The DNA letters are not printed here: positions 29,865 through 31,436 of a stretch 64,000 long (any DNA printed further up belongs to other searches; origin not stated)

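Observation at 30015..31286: Animal-type PAICS (PurC fused to class II PurE) in a bacterial pur operon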

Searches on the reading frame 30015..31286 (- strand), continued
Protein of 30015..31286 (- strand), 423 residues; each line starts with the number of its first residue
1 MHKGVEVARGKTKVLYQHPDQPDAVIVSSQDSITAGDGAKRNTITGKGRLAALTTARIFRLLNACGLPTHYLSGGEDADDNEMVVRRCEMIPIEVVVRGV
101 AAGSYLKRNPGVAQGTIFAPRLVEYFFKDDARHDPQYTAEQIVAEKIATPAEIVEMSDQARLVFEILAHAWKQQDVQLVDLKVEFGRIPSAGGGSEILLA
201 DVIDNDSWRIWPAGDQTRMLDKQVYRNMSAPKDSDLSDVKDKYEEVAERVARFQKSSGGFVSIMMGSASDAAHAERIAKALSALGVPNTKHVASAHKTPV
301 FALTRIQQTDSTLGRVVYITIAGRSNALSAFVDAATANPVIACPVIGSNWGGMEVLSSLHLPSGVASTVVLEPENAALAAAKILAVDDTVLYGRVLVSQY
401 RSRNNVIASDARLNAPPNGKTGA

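Call 9: find_homologous_proteins(query=window:30015-31286:-, max_evalue=1e-20)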
Query window:30015-31286:- (423 aa): 3588 proteins with E <= 1e-20 among 8000 candidates; the best 120 are listed.
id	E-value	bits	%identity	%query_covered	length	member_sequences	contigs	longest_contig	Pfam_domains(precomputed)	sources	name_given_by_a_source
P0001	2.0e-273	924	99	100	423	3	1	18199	PF01259.25,PF00731.27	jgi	jgi:phosphoribosylaminoimidazole carboxylase / phosphoribosylaminoimidazole-succinocarboxamide synth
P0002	4.1e-239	811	86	100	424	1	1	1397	PF01259.25,PF00731.27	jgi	jgi:phosphoribosylaminoimidazole carboxylase/phosphoribosylaminoimidazole-succinocarboxamide synthas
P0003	7.9e-237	804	85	100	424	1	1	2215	PF01259.25,PF00731.27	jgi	jgi:phosphoribosylaminoimidazole carboxylase / phosphoribosylaminoimidazole-succinocarboxamide synth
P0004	6.5e-235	797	85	100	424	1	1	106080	PF01259.25,PF00731.27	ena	-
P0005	1.7e-234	796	84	100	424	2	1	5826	PF01259.25,PF00731.27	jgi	-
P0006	3.6e-233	792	84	100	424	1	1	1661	PF01259.25,PF00731.27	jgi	jgi:phosphoribosylaminoimidazole carboxylase/phosphoribosylaminoimidazole-succinocarboxamide synthas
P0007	9.7e-233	790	84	99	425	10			PF01259.25,PF00731.27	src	-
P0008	1.9e-230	783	83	100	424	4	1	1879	PF01259.25,PF00731.27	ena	-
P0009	2.1e-230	783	84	100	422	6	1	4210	PF01259.25,PF00731.27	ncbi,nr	ncbi:MAG TPA: phosphoribosylaminoimidazolesuccinocarboxamide synthase [Candidatus Eremiobacteraceae 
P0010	2.3e-230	782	82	100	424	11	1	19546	PF01259.25,PF00731.27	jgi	jgi:phosphoribosylaminoimidazole carboxylase/phosphoribosylaminoimidazole-succinocarboxamide synthas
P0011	3.5e-227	772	81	100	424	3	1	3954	PF01259.25,PF00731.27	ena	-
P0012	5.5e-225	765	80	100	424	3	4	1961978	PF01259.25,PF00731.27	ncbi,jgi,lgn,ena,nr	ncbi:MAG TPA: phosphoribosylaminoimidazolesuccinocarboxamide synthase [Candidatus Tumulicola sp.]|nr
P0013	2.0e-224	763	81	100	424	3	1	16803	PF01259.25,PF00731.27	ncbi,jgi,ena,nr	ncbi:MAG TPA: phosphoribosylaminoimidazolesuccinocarboxamide synthase [Candidatus Binatus sp.]|nr:ph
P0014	3.0e-223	759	80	100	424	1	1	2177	PF01259.25,PF00731.27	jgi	jgi:phosphoribosylaminoimidazole carboxylase/phosphoribosylaminoimidazole-succinocarboxamide synthas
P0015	1.2e-221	754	80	100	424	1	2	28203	PF01259.25,PF00731.27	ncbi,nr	ncbi:MAG: AIR carboxylase family protein [Candidatus Eremiobacteraeota bacterium]|nr:AIR carboxylase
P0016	5.7e-221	752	79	100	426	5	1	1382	PF01259.25,PF00731.27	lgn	-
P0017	2.1e-220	750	79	100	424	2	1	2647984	PF01259.25,PF00731.27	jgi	jgi:phosphoribosylaminoimidazole carboxylase / phosphoribosylaminoimidazole-succinocarboxamide synth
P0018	2.6e-218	743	79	99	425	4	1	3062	PF01259.25,PF00731.27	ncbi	-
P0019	8.2e-218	741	78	99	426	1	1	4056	PF01259.25,PF00731.27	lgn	-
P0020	1.6e-217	740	79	99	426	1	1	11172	PF01259.25,PF00731.27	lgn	-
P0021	2.0e-217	740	78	100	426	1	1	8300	PF01259.25,PF00731.27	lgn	-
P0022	2.1e-217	740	79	99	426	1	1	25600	PF01259.25,PF00731.27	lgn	-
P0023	4.9e-217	739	78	100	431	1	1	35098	PF01259.25,PF00731.27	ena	-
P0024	5.8e-217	738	78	100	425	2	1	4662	PF01259.25,PF00731.27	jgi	jgi:phosphoribosylaminoimidazole carboxylase / phosphoribosylaminoimidazole-succinocarboxamide synth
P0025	7.1e-216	735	77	100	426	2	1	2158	PF01259.25,PF00731.27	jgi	jgi:phosphoribosylaminoimidazole-succinocarboxamide synthase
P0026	4.7e-215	732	78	100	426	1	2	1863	PF01259.25,PF00731.27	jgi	jgi:phosphoribosylaminoimidazole carboxylase/phosphoribosylaminoimidazole-succinocarboxamide synthas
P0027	1.9e-214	730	79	98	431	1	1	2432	PF01259.25,PF00731.27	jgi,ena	jgi:phosphoribosylaminoimidazole carboxylase/phosphoribosylaminoimidazole-succinocarboxamide synthas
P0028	2.3e-214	730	78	100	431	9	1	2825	PF01259.25,PF00731.27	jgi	-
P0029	5.1e-214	729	77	100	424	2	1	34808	PF01259.25,PF00731.27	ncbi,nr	ncbi:MAG: phosphoribosylaminoimidazolesuccinocarboxamide synthase [Candidatus Eremiobacteraeota bact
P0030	2.8e-213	726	77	100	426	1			PF01259.25,PF00731.27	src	-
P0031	4.9e-213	725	78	100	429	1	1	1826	PF01259.25,PF00731.27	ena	-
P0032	5.6e-213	725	79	98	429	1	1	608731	PF01259.25,PF00731.27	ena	-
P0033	9.2e-213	725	77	100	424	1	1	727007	PF01259.25,PF00731.27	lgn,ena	-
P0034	9.5e-213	724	77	100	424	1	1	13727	PF01259.25,PF00731.27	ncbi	-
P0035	1.1e-212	724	77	100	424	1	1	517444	PF01259.25,PF00731.27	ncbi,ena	-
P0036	1.4e-212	724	76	99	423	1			PF01259.25,PF00731.27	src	-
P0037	2.2e-212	723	76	100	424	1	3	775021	PF01259.25,PF00731.27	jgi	-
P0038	9.5e-212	721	77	100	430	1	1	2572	PF01259.25,PF00731.27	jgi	jgi:phosphoribosylaminoimidazole carboxylase/phosphoribosylaminoimidazole-succinocarboxamide synthas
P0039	4.3e-211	719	76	99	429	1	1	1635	PF01259.25,PF00731.27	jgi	jgi:phosphoribosylaminoimidazole carboxylase/phosphoribosylaminoimidazole-succinocarboxamide synthas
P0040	7.1e-211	718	76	100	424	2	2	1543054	PF01259.25,PF00731.27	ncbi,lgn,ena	-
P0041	7.9e-211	718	77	99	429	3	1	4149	PF01259.25,PF00731.27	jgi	jgi:phosphoribosylaminoimidazole carboxylase/phosphoribosylaminoimidazole-succinocarboxamide synthas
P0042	1.3e-210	717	76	99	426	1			PF01259.25,PF00731.27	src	-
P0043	1.7e-210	717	77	99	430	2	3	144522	PF01259.25,PF00731.27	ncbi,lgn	-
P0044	2.2e-210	717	77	100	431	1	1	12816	PF01259.25,PF00731.27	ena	-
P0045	2.4e-210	717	75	100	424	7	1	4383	PF01259.25,PF00731.27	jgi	jgi:phosphoribosylaminoimidazole carboxylase / phosphoribosylaminoimidazole-succinocarboxamide synth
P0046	3.7e-210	716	77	98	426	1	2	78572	PF01259.25,PF00731.27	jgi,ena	-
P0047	6.9e-210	715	76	100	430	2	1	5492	PF01259.25,PF00731.27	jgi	jgi:phosphoribosylaminoimidazole carboxylase / phosphoribosylaminoimidazole-succinocarboxamide synth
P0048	1.1e-209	714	75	99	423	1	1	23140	PF01259.25,PF00731.27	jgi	jgi:phosphoribosylaminoimidazole carboxylase / phosphoribosylaminoimidazole-succinocarboxamide synth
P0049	2.5e-209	713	75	100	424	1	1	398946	PF01259.25,PF00731.27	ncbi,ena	-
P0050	3.5e-209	713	76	100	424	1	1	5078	PF01259.25,PF00731.27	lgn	-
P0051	5.6e-209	712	75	99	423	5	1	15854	PF01259.25,PF00731.27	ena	-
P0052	8.7e-209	711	75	100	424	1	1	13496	PF01259.25,PF00731.27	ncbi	-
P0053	8.7e-209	711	75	100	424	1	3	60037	PF01259.25,PF00731.27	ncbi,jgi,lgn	-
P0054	2.7e-208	710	75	100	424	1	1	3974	PF01259.25,PF00731.27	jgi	jgi:phosphoribosylaminoimidazole carboxylase/phosphoribosylaminoimidazole-succinocarboxamide synthas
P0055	3.3e-208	710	77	99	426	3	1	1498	PF01259.25,PF00731.27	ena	-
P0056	5.7e-208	709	75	99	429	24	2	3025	PF01259.25,PF00731.27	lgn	-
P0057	7.8e-208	708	75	99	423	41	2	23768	PF01259.25,PF00731.27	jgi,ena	-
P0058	1.6e-207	707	74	100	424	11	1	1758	PF01259.25,PF00731.27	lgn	-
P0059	2.6e-207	707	75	99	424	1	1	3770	PF01259.25,PF00731.27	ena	-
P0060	7.1e-207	705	74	100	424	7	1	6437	PF01259.25,PF00731.27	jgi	jgi:phosphoribosylaminoimidazole carboxylase / phosphoribosylaminoimidazole-succinocarboxamide synth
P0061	9.3e-207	705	75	100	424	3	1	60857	PF01259.25,PF00731.27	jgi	jgi:phosphoribosylaminoimidazole carboxylase/phosphoribosylaminoimidazole-succinocarboxamide synthas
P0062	1.2e-206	704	74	100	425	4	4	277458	PF01259.25,PF00731.27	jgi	jgi:phosphoribosylaminoimidazole-succinocarboxamide synthase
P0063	1.3e-206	704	74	99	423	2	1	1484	PF01259.25,PF00731.27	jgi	-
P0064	1.3e-206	704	76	100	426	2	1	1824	PF01259.25,PF00731.27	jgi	jgi:phosphoribosylaminoimidazole carboxylase/phosphoribosylaminoimidazole-succinocarboxamide synthas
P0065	4.1e-206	703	76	99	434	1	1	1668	PF01259.25,PF00731.27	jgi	-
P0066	4.6e-206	702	75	100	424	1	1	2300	PF01259.25,PF00731.27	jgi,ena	jgi:phosphoribosylaminoimidazole carboxylase / phosphoribosylaminoimidazole-succinocarboxamide synth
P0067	7.8e-206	702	75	99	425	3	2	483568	PF01259.25,PF00731.27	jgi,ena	-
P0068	5.6e-205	699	75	98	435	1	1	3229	PF01259.25,PF00731.27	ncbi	-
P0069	9.0e-205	698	74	99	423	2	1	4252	PF01259.25,PF00731.27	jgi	jgi:phosphoribosylaminoimidazole carboxylase/phosphoribosylaminoimidazole-succinocarboxamide synthas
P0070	1.6e-204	697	75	100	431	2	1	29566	PF01259.25,PF00731.27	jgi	jgi:phosphoribosylaminoimidazole carboxylase/phosphoribosylaminoimidazole-succinocarboxamide synthas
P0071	2.1e-204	697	75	99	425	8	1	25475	PF01259.25,PF00731.27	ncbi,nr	ncbi:MAG: AIR carboxylase family protein [Candidatus Eremiobacteraeota bacterium]|nr:AIR carboxylase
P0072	1.2e-203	695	74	100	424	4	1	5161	PF01259.25,PF00731.27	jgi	jgi:phosphoribosylaminoimidazole carboxylase / phosphoribosylaminoimidazole-succinocarboxamide synth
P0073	1.6e-203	694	74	99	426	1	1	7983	PF01259.25,PF00731.27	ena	-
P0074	2.0e-203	694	74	100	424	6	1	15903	PF01259.25,PF00731.27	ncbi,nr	ncbi:MAG TPA: phosphoribosylaminoimidazolesuccinocarboxamide synthase [Candidatus Acidoferrales bact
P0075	3.9e-203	693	79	92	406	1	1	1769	PF01259.25,PF00731.27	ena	-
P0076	6.1e-203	692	75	98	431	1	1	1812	PF01259.25,PF00731.27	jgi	jgi:phosphoribosylaminoimidazole carboxylase / phosphoribosylaminoimidazole-succinocarboxamide synth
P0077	1.1e-202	691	75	98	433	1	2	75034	PF01259.25,PF00731.27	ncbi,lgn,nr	ncbi:MAG: AIR carboxylase family protein [Candidatus Eremiobacteraeota bacterium]|nr:AIR carboxylase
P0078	1.8e-202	691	73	100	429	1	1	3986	PF01259.25,PF00731.27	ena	-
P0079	8.1e-202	688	75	96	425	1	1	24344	PF01259.25,PF00731.27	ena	-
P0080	1.5e-200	684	73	100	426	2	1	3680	PF01259.25,PF00731.27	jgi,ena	-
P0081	3.4e-200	683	73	99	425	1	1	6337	PF01259.25,PF00731.27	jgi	jgi:phosphoribosylaminoimidazole-succinocarboxamide synthase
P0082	7.1e-198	675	73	99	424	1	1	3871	PF01259.25,PF00731.27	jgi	jgi:phosphoribosylaminoimidazole carboxylase/phosphoribosylaminoimidazole-succinocarboxamide synthas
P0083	1.0e-197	675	70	100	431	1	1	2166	PF01259.25,PF00731.27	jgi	jgi:phosphoribosylaminoimidazole-succinocarboxamide synthase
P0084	4.2e-196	670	71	100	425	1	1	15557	PF01259.25,PF00731.27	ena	-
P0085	4.4e-185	633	77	86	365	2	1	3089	PF01259.25,PF00731.27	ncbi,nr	ncbi:MAG TPA: phosphoribosylaminoimidazolesuccinocarboxamide synthase, partial [Candidatus Eremiobac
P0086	6.1e-164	564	74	81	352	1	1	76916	PF01259.25,PF00731.27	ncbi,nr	ncbi:MAG: AIR carboxylase family protein, partial [Candidatus Eremiobacteraeota bacterium]|nr:AIR ca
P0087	5.9e-156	537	60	99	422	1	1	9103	PF01259.25,PF00731.27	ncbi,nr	ncbi:MAG: AIR carboxylase family protein [bacterium]|nr:AIR carboxylase family protein [bacterium]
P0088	4.7e-154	531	58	99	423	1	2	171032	PF01259.25,PF00731.27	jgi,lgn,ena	-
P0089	4.3e-153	528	84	66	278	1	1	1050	PF01259.25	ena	-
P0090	6.3e-151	521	58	99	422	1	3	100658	PF01259.25,PF00731.27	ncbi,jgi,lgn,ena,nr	ncbi:MAG TPA: phosphoribosylaminoimidazolesuccinocarboxamide synthase [Candidatus Dormibacteraeota b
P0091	1.2e-149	517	57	99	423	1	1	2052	PF01259.25,PF00731.27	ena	-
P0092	4.6e-147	508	56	99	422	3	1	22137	PF01259.25,PF00731.27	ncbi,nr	ncbi:hypothetical protein EPN44_14505 [bacterium]|nr:MAG: hypothetical protein EPN44_14505 [bacteriu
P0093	4.1e-145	502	57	99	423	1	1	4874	PF01259.25,PF00731.27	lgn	-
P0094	7.8e-136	471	53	99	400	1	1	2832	PF01259.25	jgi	jgi:phosphoribosylaminoimidazole-succinocarboxamide synthase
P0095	1.1e-135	471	54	98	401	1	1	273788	PF01259.25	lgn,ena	-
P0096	1.2e-135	471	53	98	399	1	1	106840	PF01259.25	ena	-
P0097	1.3e-135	470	53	98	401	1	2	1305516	PF01259.25,PF00731.27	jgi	jgi:phosphoribosylaminoimidazole-succinocarboxamide synthase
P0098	1.3e-135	470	53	99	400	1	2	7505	PF01259.25,PF00731.27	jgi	jgi:phosphoribosylaminoimidazole-succinocarboxamide synthase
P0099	2.0e-135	470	54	100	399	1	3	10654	PF01259.25,PF00731.27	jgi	jgi:phosphoribosylaminoimidazole-succinocarboxamide synthase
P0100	2.2e-135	470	54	98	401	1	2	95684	PF01259.25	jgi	-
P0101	2.4e-135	470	53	99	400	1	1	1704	PF01259.25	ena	-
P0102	2.4e-135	470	52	99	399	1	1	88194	PF01259.25,PF00731.27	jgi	jgi:phosphoribosylaminoimidazole-succinocarboxamide synthase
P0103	3.7e-135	469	53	99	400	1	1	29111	PF01259.25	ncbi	-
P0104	5.0e-135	469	77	64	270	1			PF01259.25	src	-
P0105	6.0e-135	468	52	99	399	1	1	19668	PF01259.25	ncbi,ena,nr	ncbi:MAG TPA: phosphoribosylaminoimidazolesuccinocarboxamide synthase [Candidatus Baltobacteraceae b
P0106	1.4e-134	467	53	98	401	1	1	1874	PF01259.25,PF00731.27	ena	-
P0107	1.4e-134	467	52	100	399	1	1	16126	PF01259.25,PF00731.27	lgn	-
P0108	1.6e-134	467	53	98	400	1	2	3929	PF01259.25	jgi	jgi:phosphoribosylaminoimidazole-succinocarboxamide synthase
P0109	1.6e-134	467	52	100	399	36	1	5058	PF01259.25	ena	-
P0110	1.8e-134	467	53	100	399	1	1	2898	PF01259.25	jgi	jgi:phosphoribosylaminoimidazole-succinocarboxamide synthase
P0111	2.0e-134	467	53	98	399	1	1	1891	PF01259.25,PF00731.27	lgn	-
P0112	2.4e-134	466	52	99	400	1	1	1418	PF01259.25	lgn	-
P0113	2.7e-134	466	52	100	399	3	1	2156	PF01259.25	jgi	jgi:phosphoribosylaminoimidazole-succinocarboxamide synthase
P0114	3.0e-134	466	53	98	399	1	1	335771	PF01259.25,PF00731.27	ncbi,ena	-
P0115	6.0e-134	465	53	99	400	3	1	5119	PF01259.25,PF00731.27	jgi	jgi:phosphoribosylaminoimidazole-succinocarboxamide synthase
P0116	6.2e-134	465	53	98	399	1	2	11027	PF01259.25,PF00731.27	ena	-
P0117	7.6e-134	465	53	98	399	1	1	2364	PF01259.25,PF00731.27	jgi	jgi:phosphoribosylaminoimidazole-succinocarboxamide synthase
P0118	7.9e-134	465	51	100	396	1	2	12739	PF01259.25,PF00731.27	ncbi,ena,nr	ncbi:MAG: hypothetical protein JO024_01695 [Candidatus Eremiobacteraeota bacterium]|nr:hypothetical 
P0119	8.1e-134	465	53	98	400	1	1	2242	PF01259.25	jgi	jgi:phosphoribosylaminoimidazole-succinocarboxamide synthase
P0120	8.3e-134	465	52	98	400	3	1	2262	PF01259.25,PF00731.27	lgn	-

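Call 17: find_encoding_contigs(protein=P0001, flank=10000, max_places=2)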
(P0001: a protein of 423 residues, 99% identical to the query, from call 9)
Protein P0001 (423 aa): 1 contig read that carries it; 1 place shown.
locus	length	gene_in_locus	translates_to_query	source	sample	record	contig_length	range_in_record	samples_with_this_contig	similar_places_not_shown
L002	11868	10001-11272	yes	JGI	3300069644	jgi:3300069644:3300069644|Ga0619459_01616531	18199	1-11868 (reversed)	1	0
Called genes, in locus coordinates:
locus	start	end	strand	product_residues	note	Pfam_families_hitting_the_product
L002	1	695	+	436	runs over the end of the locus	PF00202:Aminotran_3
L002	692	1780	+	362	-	PF01008:IF-2B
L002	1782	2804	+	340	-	-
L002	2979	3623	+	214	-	PF07040:DUF1326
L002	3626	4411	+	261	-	PF09948:PpoB2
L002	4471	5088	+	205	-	PF00440:TetR_N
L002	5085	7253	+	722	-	PF00561:Abhydrolase_1, PF12146:Hydrolase_4, PF12697:Abhydrolase_6, PF04101:Glyco_tran_28_C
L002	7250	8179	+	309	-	PF00561:Abhydrolase_1, PF12697:Abhydrolase_6, PF00326:Peptidase_S9 (faint), PF12146:Hydrolase_4, PF06821:Ser_hydrolase (faint), PF12695:Abhydrolase_5 (faint)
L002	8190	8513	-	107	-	-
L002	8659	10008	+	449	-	PF00206:Lyase_1, PF10397:ADSL_C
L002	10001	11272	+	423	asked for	PF01259:SAICAR_synt, PF00731:AIRC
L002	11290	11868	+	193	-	?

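Call 18: find_encoding_contigs(protein=P0017, flank=10000, max_places=2)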
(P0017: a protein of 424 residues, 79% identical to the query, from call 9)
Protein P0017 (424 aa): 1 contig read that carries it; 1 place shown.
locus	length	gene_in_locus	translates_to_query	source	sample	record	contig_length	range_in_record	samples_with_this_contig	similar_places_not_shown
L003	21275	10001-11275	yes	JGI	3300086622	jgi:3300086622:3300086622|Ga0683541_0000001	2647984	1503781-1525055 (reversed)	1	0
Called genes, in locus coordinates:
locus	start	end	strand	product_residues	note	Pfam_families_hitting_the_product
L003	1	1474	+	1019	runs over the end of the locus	-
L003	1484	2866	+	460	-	PF01139:RtcB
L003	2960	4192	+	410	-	PF00079:Serpin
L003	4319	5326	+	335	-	PF01008:IF-2B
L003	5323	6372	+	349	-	-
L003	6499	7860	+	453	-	PF00206:Lyase_1, PF10397:ADSL_C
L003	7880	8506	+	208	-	-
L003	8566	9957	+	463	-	PF05694:SBP56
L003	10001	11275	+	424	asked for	PF01259:SAICAR_synt, PF00731:AIRC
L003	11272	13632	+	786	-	PF18072:FGAR-AT_linker, PF00586:AIRS, PF02769:AIRS_C, PF00586:AIRS, PF02769:AIRS_C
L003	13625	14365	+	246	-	PF13507:GATase_5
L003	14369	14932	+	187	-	-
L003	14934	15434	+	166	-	PF02700:PurS (faint)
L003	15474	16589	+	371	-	PF06849:DUF1246, PF06973:DUF1297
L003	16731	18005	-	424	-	PF13529:Peptidase_C39_2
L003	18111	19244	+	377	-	PF06849:DUF1246, PF06973:DUF1297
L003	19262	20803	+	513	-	PF00117:GATase, PF07722:Peptidase_C26 (weak), PF02540:NAD_synthase (faint), PF00958:GMP_synt_C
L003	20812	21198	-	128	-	-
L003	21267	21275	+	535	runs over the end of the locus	-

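Call 27: search_protein_representatives(protein=window:30015-31286:-)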
Query: 423 residues. Proteins with E-value up to 0.001 (for the whole library): 4358; up to 1e-10: 1779; up to 1e-30: 259. The best 150 are listed.
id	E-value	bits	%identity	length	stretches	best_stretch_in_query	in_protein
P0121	1.2e-121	422.8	52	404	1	1-417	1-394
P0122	1.2e-112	393.2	52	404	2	1-338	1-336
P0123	5.9e-109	381.1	49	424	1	6-415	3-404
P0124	1.3e-107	376.7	48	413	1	4-412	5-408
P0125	8.0e-98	344.4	46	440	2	143-409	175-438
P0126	1.2e-96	340.5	44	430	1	4-413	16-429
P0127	1.2e-89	317.5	42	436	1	6-415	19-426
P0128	9.8e-89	314.5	42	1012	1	4-399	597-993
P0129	8.0e-87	308.2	63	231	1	1-212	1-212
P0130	9.9e-86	304.6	42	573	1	4-395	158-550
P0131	1.4e-84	300.8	43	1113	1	4-399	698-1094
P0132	5.8e-80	285.6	40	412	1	7-395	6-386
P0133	2.1e-78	280.5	40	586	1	4-395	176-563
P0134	5.3e-76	272.6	44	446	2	155-406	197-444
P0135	3.3e-74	266.7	40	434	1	7-399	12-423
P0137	2.6e-71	257.1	42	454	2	3-260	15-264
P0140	8.1e-66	239.0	42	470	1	4-402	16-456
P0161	8.4e-54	199.5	42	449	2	152-399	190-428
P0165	5.6e-52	193.5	41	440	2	155-389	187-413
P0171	2.2e-50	188.2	39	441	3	7-136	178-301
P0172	2.3e-50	188.2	39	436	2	7-136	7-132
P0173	4.1e-50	187.3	40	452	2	7-129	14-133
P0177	1.8e-47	178.6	37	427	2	3-128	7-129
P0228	1.3e-40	156.0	37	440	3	7-132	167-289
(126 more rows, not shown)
